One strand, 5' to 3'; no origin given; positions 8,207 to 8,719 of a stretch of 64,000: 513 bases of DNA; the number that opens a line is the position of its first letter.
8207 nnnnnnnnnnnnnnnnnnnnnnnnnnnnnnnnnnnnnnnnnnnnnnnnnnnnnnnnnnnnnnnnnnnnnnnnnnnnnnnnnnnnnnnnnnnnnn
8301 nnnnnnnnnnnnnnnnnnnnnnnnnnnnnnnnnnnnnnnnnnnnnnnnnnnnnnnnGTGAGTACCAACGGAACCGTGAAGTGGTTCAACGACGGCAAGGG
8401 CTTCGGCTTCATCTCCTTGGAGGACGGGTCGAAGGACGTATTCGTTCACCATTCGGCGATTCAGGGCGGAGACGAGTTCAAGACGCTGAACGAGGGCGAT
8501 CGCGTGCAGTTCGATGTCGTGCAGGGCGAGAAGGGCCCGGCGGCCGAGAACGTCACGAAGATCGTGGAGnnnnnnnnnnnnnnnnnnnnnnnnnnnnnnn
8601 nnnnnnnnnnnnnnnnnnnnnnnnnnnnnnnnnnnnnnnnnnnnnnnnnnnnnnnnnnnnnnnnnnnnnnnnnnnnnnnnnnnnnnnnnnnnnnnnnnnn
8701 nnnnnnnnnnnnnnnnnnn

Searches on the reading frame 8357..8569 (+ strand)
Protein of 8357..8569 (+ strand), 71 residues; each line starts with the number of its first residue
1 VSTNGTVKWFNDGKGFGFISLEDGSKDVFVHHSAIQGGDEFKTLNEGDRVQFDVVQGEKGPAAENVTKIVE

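Call 13: find_related_loci(query=window:8357-8569:+, collection=genome_contigs, flank=2000)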
Query window:8357-8569:+ (71 aa) in genome_contigs; peptide patterns used: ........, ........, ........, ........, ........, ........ (x = any residue, [..] = any of these).
600 stretches matched a pattern (row limit reached: there are more); 592 encode a relative of the query (tblastn E <= 1e-3); the best 80 are kept; 80 distinct loci.
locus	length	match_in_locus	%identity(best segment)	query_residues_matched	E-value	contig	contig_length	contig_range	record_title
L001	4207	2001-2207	88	1-69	2e-37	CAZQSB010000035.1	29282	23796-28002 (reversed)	MAG TPA_asm: uncultured bacterium isolate SRP332253_co2_189 genome assembly, contig: NODE_1414_length_29282_cov_5.900332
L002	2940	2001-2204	72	1-69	2e-31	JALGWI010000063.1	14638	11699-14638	MAG: bacterium isolate Meg22_46_Bin_130 Meg22_46_Bin_130_scaffold_7055, whole genome shotgun sequence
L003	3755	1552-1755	75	1-69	4e-31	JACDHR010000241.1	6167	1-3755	MAG: Gemmatimonadetes bacterium isolate MGR_bin443 SD2911_NODE_3871_length_6167_cov_2.125166, whole genome shotgun seque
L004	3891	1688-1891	74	1-69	2e-30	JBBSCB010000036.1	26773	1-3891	MAG: Gemmatimonadales bacterium isolate La6_metabat2.229 La6_metabat2.229_K_3353160_L_26773_cov_15.0000, whole genome sh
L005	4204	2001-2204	74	1-69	2e-30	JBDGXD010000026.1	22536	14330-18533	MAG: Gemmatimonadota bacterium isolate M3-22_Bin_33 M3-22_Bin_33_scaffold_5485, whole genome shotgun sequence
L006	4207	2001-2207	73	1-69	9e-29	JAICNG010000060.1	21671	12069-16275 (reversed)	MAG: Gemmatimonadaceae bacterium isolate OF_bin.40 k141_548815_length_21671_cov_12.9501, whole genome shotgun sequence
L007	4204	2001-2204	71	1-69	1e-28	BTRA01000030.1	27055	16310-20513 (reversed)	MAG: Gemmatimonadota bacterium BMS9Abin29 DNA, NODE_412_length_27055, whole genome shotgun sequence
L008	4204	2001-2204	68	1-69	2e-28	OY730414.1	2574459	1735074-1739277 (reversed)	MAG: Longimicrobiales bacterium isolate 35361606-ee58-41ba-9638-b7483a57a1ce genome assembly, chromosome: 1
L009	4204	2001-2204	70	1-69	3e-28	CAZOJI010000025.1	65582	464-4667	MAG TPA_asm: uncultured Gemmatimonadaceae bacterium isolate SRP141376_co2_135 genome assembly, contig: NODE_1120_length_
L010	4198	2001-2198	69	3-69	1e-27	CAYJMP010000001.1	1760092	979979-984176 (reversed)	MAG TPA_asm: uncultured Ignavibacteria bacterium isolate ERP124720_co1_51 genome assembly, contig: NODE_1_length_1760092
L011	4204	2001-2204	67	1-69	1e-27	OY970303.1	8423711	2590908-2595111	MAG: uncultured Gemmatimonadales bacterium isolate MFD01275.bin.c.12 genome assembly, chromosome: 1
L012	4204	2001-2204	62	1-69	2e-27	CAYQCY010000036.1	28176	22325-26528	MAG TPA_asm: uncultured Gemmatimonadaceae bacterium isolate SRP141376_co1_316 genome assembly, contig: NODE_3828_length_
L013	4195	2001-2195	73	1-67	2e-26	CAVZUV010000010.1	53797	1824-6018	MAG: uncultured delta proteobacterium isolate MFD02416.bin.2.152 genome assembly, contig: contig_23265, whole genome sho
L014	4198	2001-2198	70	3-69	2e-26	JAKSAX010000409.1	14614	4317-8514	MAG: Desulfobacterales bacterium isolate MAG.124 k141_3514926, whole genome shotgun sequence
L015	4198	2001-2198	66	3-69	5e-26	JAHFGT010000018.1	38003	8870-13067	MAG: Candidatus Omnitrophota bacterium isolate nzgw321 NODE_1210_length_38004_cov_3.583111, whole genome shotgun sequenc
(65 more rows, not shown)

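Call 27: search_protein_families(library=pfam, proteins=[window:8357-8569:+])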
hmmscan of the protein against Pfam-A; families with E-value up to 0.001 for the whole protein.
window:8357-8569:+ (71 aa): 2 families
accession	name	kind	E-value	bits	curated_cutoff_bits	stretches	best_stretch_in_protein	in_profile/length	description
PF00313.28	CSD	-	1.9e-29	101.8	27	1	4-68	2-65/66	'Cold-shock' DNA-binding domain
PF08206.17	OB_RNB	-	1.2e-05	25.3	24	1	14-59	8-47/58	Ribonuclease B OB domain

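Call 28: find_homologous_proteins(query=window:8357-8569:+, max_evalue=1e-20)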
Query window:8357-8569:+ (71 aa): 4808 proteins with E <= 1e-20 among 8000 candidates; the best 120 are listed.
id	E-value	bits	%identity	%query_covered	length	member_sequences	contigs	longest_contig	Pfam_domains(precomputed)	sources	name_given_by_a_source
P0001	4.0e-39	149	94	89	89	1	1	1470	PF00313.29,PF08206.18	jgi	jgi:CspA family cold shock protein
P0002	1.2e-37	144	94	99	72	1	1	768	PF00313.29,PF08206.18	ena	-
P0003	4.2e-37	143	84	97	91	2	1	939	PF00313.29,PF08206.18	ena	-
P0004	7.0e-37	142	94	97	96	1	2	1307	PF00313.29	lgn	-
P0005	2.8e-36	140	93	97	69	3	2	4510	PF00313.29,PF08206.18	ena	-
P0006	1.4e-35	138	91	97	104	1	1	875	PF00313.29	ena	-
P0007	2.3e-35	137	94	100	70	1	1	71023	PF00313.29,PF08206.18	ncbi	-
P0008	2.9e-35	137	90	97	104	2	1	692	PF00313.29,PF08206.18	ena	-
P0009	3.3e-35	137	90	97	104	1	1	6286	PF00313.29,PF08206.18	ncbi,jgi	-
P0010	4.6e-35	136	90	97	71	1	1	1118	PF00313.29,PF08206.18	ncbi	-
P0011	4.7e-35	136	86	97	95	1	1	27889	PF00313.29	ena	-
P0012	7.9e-35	135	90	99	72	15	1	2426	PF00313.29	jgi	jgi:CspA family cold shock protein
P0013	9.1e-35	135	93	97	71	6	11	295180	PF00313.29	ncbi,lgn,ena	-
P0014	9.6e-35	135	88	97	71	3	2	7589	PF00313.29,PF08206.18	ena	-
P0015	1.1e-34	135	88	97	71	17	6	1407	PF00313.29,PF08206.18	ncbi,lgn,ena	-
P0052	9.7e-33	129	83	97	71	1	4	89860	PF00313.29,PF08206.18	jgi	jgi:CspA family cold shock protein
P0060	2.0e-32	128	86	97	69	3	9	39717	PF00313.29,PF08206.18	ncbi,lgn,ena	-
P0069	4.5e-32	127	84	97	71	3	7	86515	PF00313.29,PF08206.18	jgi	-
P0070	5.0e-32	127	85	96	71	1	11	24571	PF00313.29,PF08206.18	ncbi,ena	-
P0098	7.2e-31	123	83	97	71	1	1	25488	PF00313.29,PF08206.18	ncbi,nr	ncbi:MAG: cold-shock protein [Candidatus Eisenbacteria bacterium]|nr:cold-shock protein [Candidatus 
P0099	7.3e-31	123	81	97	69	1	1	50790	PF00313.29,PF08206.18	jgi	-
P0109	2.0e-30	121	79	100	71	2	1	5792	PF00313.29,PF08206.18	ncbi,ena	-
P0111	2.2e-30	121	87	89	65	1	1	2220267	PF00313.29,PF08206.18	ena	-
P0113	2.9e-30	121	79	100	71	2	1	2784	PF00313.29,PF08206.18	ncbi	-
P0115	5.0e-30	120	83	97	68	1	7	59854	PF00313.29,PF08206.18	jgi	-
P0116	5.0e-30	120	81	97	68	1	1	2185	PF00313.29,PF08206.18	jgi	-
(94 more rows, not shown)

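Call 29: find_encoding_contigs(protein=P0013, flank=1200, max_places=10)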
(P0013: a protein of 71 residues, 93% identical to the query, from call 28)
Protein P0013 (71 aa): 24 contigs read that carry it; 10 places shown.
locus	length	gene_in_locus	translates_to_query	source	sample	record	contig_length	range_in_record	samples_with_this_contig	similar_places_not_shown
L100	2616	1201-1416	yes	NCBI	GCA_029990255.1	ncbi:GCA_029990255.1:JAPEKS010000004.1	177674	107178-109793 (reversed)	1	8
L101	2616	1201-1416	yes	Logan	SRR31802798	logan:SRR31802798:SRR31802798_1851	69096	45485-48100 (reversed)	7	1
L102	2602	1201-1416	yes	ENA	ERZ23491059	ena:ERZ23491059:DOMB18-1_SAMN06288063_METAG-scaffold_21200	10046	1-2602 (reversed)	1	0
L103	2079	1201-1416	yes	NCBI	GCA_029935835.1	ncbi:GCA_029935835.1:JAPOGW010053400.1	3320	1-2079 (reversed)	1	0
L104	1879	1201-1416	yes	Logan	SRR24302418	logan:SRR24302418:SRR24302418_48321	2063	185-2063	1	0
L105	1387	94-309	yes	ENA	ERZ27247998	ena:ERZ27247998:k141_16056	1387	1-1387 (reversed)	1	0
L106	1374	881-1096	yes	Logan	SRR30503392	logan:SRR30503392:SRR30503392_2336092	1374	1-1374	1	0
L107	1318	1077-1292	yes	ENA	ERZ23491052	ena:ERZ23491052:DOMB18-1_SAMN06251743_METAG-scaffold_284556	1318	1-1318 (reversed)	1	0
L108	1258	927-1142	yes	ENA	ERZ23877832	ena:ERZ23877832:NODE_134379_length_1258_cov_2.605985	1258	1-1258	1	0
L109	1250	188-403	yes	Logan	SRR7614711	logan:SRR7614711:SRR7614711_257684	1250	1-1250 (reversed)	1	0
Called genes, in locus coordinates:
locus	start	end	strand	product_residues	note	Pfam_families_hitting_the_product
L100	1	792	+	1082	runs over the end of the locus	PF00144:Beta-lactamase, PF13181:TPR_8 (faint), PF13424:TPR_12 (faint), PF13428:TPR_14 (faint), PF00515:TPR_1 (faint), PF07719:TPR_2 (faint), PF13176:TPR_7 (faint), PF00144:Beta-lactamase, +3 more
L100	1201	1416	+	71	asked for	PF00313:CSD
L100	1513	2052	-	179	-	PF12840:HTH_20, PF25212:HVO_A0114, PF01022:HTH_5 (weak), PF01047:MarR (weak)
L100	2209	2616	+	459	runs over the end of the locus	PF14559:TPR_19 (faint), PF13650:Asp_protease_2, PF13975:gag-asp_proteas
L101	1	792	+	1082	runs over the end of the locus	PF00144:Beta-lactamase, PF13181:TPR_8 (faint), PF13424:TPR_12 (faint), PF13428:TPR_14 (faint), PF00515:TPR_1 (faint), PF07719:TPR_2 (faint), PF13176:TPR_7 (faint), PF00144:Beta-lactamase, +3 more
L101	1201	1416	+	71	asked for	PF00313:CSD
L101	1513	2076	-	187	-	PF01022:HTH_5 (weak), PF01047:MarR (weak), PF12840:HTH_20, PF25212:HVO_A0114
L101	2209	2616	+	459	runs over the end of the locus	PF14559:TPR_19 (faint), PF13650:Asp_protease_2, PF13975:gag-asp_proteas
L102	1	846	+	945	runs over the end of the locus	-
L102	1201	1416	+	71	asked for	PF00313:CSD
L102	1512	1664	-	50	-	-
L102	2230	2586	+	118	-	-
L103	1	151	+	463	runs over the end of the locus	?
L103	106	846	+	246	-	PF04231:Endonuclease_1, PF13860:FlgD_ig, PF18962:Por_Secre_tail (faint)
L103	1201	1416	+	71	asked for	PF00313:CSD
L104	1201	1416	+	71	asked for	PF00313:CSD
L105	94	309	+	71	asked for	PF00313:CSD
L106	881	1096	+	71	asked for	PF00313:CSD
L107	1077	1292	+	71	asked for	PF00313:CSD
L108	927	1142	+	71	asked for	PF00313:CSD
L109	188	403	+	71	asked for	PF00313:CSD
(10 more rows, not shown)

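Call 30: find_encoding_contigs(protein=P0070, flank=1200, max_places=10)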
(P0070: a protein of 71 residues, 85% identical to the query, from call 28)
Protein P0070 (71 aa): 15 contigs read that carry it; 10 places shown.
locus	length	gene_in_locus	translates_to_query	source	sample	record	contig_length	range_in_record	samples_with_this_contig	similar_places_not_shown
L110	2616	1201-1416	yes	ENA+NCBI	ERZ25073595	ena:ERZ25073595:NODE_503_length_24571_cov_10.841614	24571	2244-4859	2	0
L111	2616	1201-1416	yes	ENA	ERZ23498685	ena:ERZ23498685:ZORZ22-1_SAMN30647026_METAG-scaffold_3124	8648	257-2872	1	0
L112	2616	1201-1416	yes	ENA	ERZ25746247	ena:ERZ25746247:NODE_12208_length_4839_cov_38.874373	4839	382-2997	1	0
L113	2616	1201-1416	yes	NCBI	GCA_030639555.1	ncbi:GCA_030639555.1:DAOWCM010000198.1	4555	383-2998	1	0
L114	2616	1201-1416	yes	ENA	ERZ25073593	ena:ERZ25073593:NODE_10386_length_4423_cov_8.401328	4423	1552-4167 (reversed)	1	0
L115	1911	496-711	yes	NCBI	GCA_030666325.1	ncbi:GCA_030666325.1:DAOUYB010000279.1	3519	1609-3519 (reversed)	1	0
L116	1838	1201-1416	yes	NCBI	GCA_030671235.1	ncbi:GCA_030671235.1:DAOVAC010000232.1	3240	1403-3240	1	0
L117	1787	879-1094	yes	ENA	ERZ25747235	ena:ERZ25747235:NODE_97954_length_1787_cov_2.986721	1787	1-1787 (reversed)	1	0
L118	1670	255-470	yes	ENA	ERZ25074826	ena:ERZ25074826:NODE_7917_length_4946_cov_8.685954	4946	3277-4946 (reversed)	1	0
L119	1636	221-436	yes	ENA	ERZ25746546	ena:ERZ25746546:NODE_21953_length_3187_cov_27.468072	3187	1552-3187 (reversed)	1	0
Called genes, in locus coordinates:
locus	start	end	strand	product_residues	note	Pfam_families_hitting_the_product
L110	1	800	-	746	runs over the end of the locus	PF00069:Pkinase, PF01636:APH (faint), PF07714:PK_Tyr_Ser-Thr, PF14531:Kinase-like (weak), PF14559:TPR_19 (faint), PF13432:TPR_16 (faint), PF13428:TPR_14 (faint), PF21033:RMD1-3 (faint), +6 more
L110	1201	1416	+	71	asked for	PF00313:CSD, PF08206:OB_RNB (weak)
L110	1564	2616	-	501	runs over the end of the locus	-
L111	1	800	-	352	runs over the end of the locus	?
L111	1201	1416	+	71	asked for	PF00313:CSD, PF08206:OB_RNB (weak)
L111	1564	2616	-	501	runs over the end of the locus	-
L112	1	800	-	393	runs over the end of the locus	?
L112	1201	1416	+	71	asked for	PF00313:CSD, PF08206:OB_RNB (weak)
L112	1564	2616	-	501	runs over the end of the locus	-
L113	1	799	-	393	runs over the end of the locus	?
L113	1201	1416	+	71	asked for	PF00313:CSD, PF08206:OB_RNB (weak)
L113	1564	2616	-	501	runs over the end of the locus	PF22842:Pel9A-like_beta_helix (faint), PF02415:Chlam_PMP (faint), PF13229:Beta_helix, PF17161:DUF5123 (faint), PF05048:NosD (weak), PF13229:Beta_helix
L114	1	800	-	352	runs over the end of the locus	?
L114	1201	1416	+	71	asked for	PF00313:CSD, PF08206:OB_RNB (weak)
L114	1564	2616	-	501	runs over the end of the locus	-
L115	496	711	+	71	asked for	PF00313:CSD, PF08206:OB_RNB (weak)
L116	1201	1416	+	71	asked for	PF00313:CSD, PF08206:OB_RNB (weak)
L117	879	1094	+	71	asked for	PF00313:CSD, PF08206:OB_RNB (weak)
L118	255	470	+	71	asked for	PF00313:CSD, PF08206:OB_RNB (weak)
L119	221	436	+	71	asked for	PF00313:CSD, PF08206:OB_RNB (weak)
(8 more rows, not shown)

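Call 31: find_encoding_contigs(protein=P0060, flank=1200, max_places=10)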
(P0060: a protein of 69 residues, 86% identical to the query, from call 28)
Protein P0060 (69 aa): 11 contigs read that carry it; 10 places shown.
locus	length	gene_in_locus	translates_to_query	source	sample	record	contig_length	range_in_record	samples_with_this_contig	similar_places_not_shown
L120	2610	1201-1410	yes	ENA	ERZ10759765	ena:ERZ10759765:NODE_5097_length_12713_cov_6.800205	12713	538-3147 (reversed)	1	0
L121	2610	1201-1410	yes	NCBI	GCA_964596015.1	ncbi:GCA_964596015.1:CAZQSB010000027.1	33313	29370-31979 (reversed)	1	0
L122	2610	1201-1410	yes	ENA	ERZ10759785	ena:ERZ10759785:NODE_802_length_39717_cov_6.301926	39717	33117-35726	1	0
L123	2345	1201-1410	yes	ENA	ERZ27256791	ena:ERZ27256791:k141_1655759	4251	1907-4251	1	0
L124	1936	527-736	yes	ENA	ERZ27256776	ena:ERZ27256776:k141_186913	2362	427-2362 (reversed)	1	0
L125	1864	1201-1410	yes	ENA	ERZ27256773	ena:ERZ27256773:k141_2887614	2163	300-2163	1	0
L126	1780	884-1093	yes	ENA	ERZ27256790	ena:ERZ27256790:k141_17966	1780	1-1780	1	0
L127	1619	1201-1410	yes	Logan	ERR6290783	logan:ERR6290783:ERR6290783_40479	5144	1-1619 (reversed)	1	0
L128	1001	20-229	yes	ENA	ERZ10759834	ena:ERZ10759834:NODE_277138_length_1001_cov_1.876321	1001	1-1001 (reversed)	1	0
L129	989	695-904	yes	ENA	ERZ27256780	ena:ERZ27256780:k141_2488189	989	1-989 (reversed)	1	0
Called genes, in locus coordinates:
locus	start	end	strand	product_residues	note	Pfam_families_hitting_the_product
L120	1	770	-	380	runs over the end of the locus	PF01734:Patatin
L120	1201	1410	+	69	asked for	PF00313:CSD, PF08206:OB_RNB (faint)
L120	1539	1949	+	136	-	PF04304:DUF454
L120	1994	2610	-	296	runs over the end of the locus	PF02574:S-methyl_trans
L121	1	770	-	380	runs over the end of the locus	PF01734:Patatin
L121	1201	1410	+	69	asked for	PF00313:CSD, PF08206:OB_RNB (faint)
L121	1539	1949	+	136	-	PF04304:DUF454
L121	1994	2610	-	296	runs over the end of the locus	PF02574:S-methyl_trans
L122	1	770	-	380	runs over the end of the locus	PF01734:Patatin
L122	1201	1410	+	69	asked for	PF00313:CSD, PF08206:OB_RNB (faint)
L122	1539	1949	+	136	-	PF04304:DUF454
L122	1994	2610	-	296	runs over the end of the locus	PF02574:S-methyl_trans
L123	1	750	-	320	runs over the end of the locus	PF13692:Glyco_trans_1_4, PF00534:Glycos_transf_1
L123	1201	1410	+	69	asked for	PF00313:CSD, PF08206:OB_RNB (faint)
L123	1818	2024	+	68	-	PF00313:CSD, PF08206:OB_RNB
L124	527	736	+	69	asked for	PF00313:CSD, PF08206:OB_RNB (faint)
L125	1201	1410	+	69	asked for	PF00313:CSD, PF08206:OB_RNB (faint)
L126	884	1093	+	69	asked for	PF00313:CSD, PF08206:OB_RNB (faint)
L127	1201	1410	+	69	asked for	PF00313:CSD, PF08206:OB_RNB (faint)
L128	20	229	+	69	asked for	PF00313:CSD, PF08206:OB_RNB (faint)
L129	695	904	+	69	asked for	PF00313:CSD, PF08206:OB_RNB (faint)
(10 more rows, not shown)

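Call 32: find_encoding_contigs(protein=P0115, flank=1200, max_places=10)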
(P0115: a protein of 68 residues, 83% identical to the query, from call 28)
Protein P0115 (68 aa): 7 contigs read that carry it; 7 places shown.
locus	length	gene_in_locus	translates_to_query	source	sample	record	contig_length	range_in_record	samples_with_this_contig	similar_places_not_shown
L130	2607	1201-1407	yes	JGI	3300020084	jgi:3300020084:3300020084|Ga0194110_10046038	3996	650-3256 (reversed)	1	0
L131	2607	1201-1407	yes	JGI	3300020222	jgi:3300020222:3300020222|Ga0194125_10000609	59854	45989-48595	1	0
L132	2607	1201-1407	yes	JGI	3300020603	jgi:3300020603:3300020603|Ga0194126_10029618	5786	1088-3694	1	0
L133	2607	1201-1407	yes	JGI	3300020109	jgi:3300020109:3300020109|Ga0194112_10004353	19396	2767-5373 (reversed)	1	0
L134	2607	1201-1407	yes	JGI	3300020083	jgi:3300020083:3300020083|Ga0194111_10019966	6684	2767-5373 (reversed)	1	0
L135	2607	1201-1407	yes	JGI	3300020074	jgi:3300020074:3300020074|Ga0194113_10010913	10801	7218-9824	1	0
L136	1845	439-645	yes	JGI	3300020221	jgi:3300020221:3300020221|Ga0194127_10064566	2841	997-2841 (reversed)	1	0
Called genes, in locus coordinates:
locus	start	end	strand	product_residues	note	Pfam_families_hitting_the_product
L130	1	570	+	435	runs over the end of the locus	?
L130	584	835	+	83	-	PF13860:FlgD_ig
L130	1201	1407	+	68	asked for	PF00313:CSD, PF08206:OB_RNB (weak)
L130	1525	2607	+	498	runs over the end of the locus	PF02310:B12-binding (weak), PF04055:Radical_SAM, PF13282:DUF4070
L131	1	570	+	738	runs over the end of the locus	PF00141:peroxidase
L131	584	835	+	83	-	PF13860:FlgD_ig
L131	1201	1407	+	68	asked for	PF00313:CSD, PF08206:OB_RNB (weak)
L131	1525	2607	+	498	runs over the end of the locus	PF02310:B12-binding (weak), PF04055:Radical_SAM, PF13282:DUF4070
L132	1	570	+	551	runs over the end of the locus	?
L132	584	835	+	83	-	PF13860:FlgD_ig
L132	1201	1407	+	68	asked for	PF00313:CSD, PF08206:OB_RNB (weak)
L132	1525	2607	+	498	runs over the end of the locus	PF02310:B12-binding (weak), PF04055:Radical_SAM, PF13282:DUF4070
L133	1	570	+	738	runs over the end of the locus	PF00141:peroxidase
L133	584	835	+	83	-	PF13860:FlgD_ig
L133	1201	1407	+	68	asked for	PF00313:CSD, PF08206:OB_RNB (weak)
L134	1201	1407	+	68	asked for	PF00313:CSD, PF08206:OB_RNB (weak)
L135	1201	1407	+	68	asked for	PF00313:CSD, PF08206:OB_RNB (weak)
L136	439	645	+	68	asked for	PF00313:CSD, PF08206:OB_RNB (weak)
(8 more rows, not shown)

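Call 35: find_encoding_contigs(protein=P0098, flank=1200, max_places=3)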
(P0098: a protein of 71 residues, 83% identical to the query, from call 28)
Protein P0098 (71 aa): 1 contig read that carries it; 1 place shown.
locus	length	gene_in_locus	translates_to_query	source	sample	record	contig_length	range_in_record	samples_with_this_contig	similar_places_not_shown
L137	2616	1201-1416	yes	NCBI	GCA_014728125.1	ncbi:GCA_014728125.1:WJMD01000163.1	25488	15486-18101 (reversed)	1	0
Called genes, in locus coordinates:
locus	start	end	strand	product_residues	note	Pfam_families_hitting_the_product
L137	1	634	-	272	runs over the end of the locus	PF21959:DUF6923 (faint)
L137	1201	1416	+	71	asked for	PF00313:CSD, PF08206:OB_RNB (faint)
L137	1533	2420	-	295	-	PF02574:S-methyl_trans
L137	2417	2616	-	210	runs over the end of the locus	PF02607:B12-binding_2, PF02310:B12-binding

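Call 36: find_encoding_contigs(protein=P0099, flank=1200, max_places=3)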
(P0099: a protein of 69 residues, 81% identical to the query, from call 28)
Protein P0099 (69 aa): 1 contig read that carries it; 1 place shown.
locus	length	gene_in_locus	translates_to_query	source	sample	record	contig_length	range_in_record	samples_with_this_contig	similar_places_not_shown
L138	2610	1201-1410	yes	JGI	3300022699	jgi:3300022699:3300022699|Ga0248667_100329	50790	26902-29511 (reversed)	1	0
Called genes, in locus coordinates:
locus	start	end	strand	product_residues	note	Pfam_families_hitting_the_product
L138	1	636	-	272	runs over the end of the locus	-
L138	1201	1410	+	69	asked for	PF00313:CSD, PF08206:OB_RNB (faint)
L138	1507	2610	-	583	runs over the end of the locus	PF18962:Por_Secre_tail (weak)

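Call 37: find_encoding_contigs(protein=P0052, flank=1200, max_places=4)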
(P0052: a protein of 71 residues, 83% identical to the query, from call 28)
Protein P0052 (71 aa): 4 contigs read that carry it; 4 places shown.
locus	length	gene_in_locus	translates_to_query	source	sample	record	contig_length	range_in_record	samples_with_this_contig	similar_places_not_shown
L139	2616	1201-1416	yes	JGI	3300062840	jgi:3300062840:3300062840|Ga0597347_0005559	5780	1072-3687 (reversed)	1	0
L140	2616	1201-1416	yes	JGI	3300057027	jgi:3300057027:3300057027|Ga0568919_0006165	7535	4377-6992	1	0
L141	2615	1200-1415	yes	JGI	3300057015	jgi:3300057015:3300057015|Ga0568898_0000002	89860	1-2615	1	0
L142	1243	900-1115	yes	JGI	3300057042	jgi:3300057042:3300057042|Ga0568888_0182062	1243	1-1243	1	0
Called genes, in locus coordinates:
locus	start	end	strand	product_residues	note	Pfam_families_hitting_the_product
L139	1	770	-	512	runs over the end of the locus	PF06253:MTTB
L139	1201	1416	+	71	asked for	PF00313:CSD, PF08206:OB_RNB (weak)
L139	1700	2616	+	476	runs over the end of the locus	PF01433:Peptidase_M1 (faint)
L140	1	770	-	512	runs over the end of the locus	PF06253:MTTB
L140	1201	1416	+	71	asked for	PF00313:CSD, PF08206:OB_RNB (weak)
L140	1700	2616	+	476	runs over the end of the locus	PF01433:Peptidase_M1 (faint)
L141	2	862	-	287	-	?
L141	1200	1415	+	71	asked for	PF00313:CSD, PF08206:OB_RNB (weak)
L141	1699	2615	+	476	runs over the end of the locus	PF01433:Peptidase_M1 (faint)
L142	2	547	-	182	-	?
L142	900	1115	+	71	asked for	PF00313:CSD, PF08206:OB_RNB (weak)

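Call 38: find_encoding_contigs(protein=P0069, flank=1200, max_places=5)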
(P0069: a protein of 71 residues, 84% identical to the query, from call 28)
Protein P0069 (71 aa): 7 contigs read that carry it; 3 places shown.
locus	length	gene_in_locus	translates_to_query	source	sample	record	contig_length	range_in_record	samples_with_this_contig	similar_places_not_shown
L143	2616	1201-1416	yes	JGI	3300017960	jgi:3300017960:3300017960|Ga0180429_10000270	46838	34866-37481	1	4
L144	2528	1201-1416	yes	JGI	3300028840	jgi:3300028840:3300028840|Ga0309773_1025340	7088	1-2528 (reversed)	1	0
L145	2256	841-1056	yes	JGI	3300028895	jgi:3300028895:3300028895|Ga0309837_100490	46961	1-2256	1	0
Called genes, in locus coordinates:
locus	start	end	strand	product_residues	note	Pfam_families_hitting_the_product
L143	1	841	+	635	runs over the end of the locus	-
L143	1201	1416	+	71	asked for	PF00313:CSD, PF08206:OB_RNB (weak)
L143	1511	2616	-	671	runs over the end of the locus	PF13529:Peptidase_C39_2, PF13229:Beta_helix, PF13860:FlgD_ig (weak)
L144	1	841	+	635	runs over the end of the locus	-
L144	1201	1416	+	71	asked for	PF00313:CSD, PF08206:OB_RNB (weak)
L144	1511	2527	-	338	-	?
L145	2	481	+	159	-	?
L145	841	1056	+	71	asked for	PF00313:CSD, PF08206:OB_RNB (weak)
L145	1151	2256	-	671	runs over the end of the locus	PF13529:Peptidase_C39_2, PF13229:Beta_helix, PF13860:FlgD_ig (weak)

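Call 39: find_encoding_contigs(protein=P0109, flank=1200, max_places=3)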
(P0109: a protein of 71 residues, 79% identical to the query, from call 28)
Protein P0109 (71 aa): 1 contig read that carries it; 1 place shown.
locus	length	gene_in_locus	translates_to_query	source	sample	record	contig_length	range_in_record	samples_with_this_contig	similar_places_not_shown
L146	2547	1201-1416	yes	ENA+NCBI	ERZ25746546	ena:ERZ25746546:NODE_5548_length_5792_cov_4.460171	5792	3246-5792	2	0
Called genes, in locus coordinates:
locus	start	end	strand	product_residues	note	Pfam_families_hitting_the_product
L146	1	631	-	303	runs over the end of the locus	-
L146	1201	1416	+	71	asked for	PF00313:CSD, PF08206:OB_RNB (weak)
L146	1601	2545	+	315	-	?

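Call 40: find_encoding_contigs(protein=P0111, flank=1200, max_places=3)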
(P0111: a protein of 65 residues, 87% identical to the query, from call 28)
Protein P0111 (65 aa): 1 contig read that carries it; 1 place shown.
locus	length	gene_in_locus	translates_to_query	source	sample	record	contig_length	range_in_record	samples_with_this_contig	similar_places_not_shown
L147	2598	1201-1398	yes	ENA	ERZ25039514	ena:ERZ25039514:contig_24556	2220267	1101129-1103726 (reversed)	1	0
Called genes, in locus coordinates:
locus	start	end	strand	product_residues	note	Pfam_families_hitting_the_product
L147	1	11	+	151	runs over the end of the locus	PF04304:DUF454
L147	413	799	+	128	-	PF00578:AhpC-TSA, PF10417:1-cysPrx_C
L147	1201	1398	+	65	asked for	PF00313:CSD, PF08206:OB_RNB (weak)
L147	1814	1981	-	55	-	-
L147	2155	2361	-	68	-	-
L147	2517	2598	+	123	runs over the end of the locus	PF00368:HMG-CoA_red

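Call 44: find_encoding_contigs(protein=P0113, flank=1200, max_places=4)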
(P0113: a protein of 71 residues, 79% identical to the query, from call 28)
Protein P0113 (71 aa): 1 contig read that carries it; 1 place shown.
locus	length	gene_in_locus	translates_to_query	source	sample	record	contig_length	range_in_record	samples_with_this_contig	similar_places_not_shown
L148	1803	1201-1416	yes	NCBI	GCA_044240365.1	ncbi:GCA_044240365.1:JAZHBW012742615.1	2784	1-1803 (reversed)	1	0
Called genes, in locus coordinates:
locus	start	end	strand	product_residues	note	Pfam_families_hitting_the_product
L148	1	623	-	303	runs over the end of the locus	-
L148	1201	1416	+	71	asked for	PF00313:CSD, PF08206:OB_RNB (weak)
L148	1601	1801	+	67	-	?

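Call 45: find_encoding_contigs(protein=P0116, flank=1200, max_places=4)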
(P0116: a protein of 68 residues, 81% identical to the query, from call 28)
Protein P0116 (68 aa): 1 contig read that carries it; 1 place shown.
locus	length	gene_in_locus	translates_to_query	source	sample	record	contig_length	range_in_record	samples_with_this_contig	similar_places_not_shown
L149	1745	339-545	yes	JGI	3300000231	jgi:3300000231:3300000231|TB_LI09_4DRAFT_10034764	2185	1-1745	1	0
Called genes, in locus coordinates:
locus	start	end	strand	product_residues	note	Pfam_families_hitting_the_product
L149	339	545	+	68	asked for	PF00313:CSD, PF08206:OB_RNB (weak)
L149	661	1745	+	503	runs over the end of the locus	PF02310:B12-binding (weak), PF04055:Radical_SAM, PF13282:DUF4070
